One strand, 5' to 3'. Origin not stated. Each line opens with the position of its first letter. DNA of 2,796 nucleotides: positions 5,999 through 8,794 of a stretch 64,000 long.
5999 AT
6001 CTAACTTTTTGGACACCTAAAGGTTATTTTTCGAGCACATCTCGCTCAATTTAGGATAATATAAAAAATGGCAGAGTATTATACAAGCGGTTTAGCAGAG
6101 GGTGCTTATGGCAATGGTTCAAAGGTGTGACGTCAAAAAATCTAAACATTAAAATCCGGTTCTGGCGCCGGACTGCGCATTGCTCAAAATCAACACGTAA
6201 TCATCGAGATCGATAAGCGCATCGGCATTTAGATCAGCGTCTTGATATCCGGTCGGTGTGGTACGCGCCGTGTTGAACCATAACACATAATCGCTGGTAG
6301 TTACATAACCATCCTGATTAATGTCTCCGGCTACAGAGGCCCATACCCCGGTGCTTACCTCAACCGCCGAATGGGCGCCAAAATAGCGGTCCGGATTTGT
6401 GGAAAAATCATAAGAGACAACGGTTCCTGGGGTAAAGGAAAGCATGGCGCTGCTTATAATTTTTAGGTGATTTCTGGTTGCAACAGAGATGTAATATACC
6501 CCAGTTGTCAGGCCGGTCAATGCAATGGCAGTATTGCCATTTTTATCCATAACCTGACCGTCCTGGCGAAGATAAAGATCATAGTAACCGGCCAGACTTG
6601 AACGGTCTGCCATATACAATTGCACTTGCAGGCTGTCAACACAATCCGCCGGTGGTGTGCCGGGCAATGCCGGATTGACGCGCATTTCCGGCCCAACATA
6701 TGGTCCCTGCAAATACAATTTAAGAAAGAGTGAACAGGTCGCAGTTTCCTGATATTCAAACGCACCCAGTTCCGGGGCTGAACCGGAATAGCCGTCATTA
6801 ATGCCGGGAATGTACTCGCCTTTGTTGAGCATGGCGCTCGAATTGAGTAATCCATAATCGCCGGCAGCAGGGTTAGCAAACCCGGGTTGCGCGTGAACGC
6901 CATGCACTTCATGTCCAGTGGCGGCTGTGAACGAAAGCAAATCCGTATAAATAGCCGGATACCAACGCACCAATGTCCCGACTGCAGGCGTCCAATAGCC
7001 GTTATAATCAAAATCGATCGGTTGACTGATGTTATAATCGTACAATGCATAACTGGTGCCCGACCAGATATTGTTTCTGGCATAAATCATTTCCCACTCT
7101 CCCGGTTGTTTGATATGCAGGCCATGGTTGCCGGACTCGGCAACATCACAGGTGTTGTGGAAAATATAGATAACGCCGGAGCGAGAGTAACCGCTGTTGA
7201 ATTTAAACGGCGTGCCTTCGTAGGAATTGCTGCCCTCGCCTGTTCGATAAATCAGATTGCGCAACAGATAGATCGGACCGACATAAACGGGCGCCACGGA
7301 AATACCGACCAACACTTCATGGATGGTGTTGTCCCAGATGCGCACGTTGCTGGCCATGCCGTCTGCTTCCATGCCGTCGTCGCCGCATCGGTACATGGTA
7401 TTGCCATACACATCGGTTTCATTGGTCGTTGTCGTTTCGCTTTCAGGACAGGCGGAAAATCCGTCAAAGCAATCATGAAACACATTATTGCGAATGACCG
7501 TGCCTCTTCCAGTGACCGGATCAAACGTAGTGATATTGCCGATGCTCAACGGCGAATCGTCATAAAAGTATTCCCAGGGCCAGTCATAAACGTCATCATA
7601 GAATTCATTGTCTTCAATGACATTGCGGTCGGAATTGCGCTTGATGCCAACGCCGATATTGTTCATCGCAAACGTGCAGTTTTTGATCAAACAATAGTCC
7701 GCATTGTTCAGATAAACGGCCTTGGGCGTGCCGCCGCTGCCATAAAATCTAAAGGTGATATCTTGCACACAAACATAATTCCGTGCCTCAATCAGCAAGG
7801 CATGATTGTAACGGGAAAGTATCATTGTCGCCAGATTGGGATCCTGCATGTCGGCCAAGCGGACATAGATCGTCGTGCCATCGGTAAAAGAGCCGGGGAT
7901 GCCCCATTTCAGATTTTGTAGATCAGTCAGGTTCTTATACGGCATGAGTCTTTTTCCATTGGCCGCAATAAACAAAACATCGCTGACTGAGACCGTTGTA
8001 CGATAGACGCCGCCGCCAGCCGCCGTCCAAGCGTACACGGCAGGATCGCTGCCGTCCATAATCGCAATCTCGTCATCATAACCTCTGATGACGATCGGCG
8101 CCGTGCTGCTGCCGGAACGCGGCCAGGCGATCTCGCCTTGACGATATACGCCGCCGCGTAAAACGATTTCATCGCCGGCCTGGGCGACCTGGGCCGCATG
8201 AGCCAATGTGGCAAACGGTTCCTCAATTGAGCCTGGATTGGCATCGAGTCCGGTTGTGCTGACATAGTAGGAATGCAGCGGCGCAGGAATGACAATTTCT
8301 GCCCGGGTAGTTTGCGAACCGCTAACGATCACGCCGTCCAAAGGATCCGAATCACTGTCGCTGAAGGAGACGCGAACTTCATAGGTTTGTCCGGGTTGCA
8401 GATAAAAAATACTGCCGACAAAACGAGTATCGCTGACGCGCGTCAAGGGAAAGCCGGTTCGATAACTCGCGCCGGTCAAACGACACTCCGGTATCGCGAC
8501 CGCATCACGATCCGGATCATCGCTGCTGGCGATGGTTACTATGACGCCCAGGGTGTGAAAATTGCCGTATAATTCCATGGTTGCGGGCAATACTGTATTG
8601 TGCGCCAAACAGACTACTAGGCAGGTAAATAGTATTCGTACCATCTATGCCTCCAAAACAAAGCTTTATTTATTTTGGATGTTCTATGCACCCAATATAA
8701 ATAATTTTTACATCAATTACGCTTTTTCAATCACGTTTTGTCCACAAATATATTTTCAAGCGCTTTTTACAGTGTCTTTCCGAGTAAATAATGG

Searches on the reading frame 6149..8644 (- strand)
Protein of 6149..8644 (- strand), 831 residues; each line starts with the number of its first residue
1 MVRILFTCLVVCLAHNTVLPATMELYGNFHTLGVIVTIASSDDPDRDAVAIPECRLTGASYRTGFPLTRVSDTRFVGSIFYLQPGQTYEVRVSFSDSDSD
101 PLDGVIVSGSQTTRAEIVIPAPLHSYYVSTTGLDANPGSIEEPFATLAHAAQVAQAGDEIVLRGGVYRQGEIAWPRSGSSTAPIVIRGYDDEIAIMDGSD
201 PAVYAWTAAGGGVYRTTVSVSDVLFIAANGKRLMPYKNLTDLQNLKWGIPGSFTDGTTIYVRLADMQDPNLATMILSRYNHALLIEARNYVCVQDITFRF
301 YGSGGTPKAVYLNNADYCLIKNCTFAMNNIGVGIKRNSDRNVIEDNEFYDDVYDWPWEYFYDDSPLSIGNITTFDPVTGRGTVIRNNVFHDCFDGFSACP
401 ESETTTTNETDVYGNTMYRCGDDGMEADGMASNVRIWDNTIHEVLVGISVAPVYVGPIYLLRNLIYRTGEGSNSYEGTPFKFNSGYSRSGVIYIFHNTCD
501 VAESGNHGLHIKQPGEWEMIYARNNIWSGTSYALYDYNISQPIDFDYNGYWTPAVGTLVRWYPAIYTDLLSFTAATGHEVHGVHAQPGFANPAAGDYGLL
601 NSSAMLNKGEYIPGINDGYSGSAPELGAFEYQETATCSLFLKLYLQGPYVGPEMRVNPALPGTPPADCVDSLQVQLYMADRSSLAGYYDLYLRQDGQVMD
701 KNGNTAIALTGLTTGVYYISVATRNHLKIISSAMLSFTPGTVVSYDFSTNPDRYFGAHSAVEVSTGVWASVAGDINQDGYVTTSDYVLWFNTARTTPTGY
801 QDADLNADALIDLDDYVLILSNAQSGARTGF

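Call 12: search_protein_families(library=pfam, proteins=[window:6149-8644:-], max_evalue=0.01)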
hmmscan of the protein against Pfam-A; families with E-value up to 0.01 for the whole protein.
window:6149-8644:- (831 aa): 5 families
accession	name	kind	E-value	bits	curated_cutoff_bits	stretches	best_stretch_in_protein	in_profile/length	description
PF13229.12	Beta_helix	-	1.7e-10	41.2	25.9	2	283-408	26-131/158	Right handed beta helix region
PF07602.17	DUF1565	-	7e-05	22.7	20.3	0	131-169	2-40/257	Protein of unknown function (DUF1565)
PF05048.19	NosD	-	8.8e-05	22.5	23.6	1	281-350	106-171/212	Periplasmic copper-binding protein (NosD)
PF22842.2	Pel9A-like_beta_helix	-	0.00026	20.5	25.2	1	123-167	8-52/370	Pel9A-like, right handed beta helix region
PF14592.12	Chondroitinas_B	-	0.0018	17.8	24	1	146-188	6-48/426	Chondroitinase B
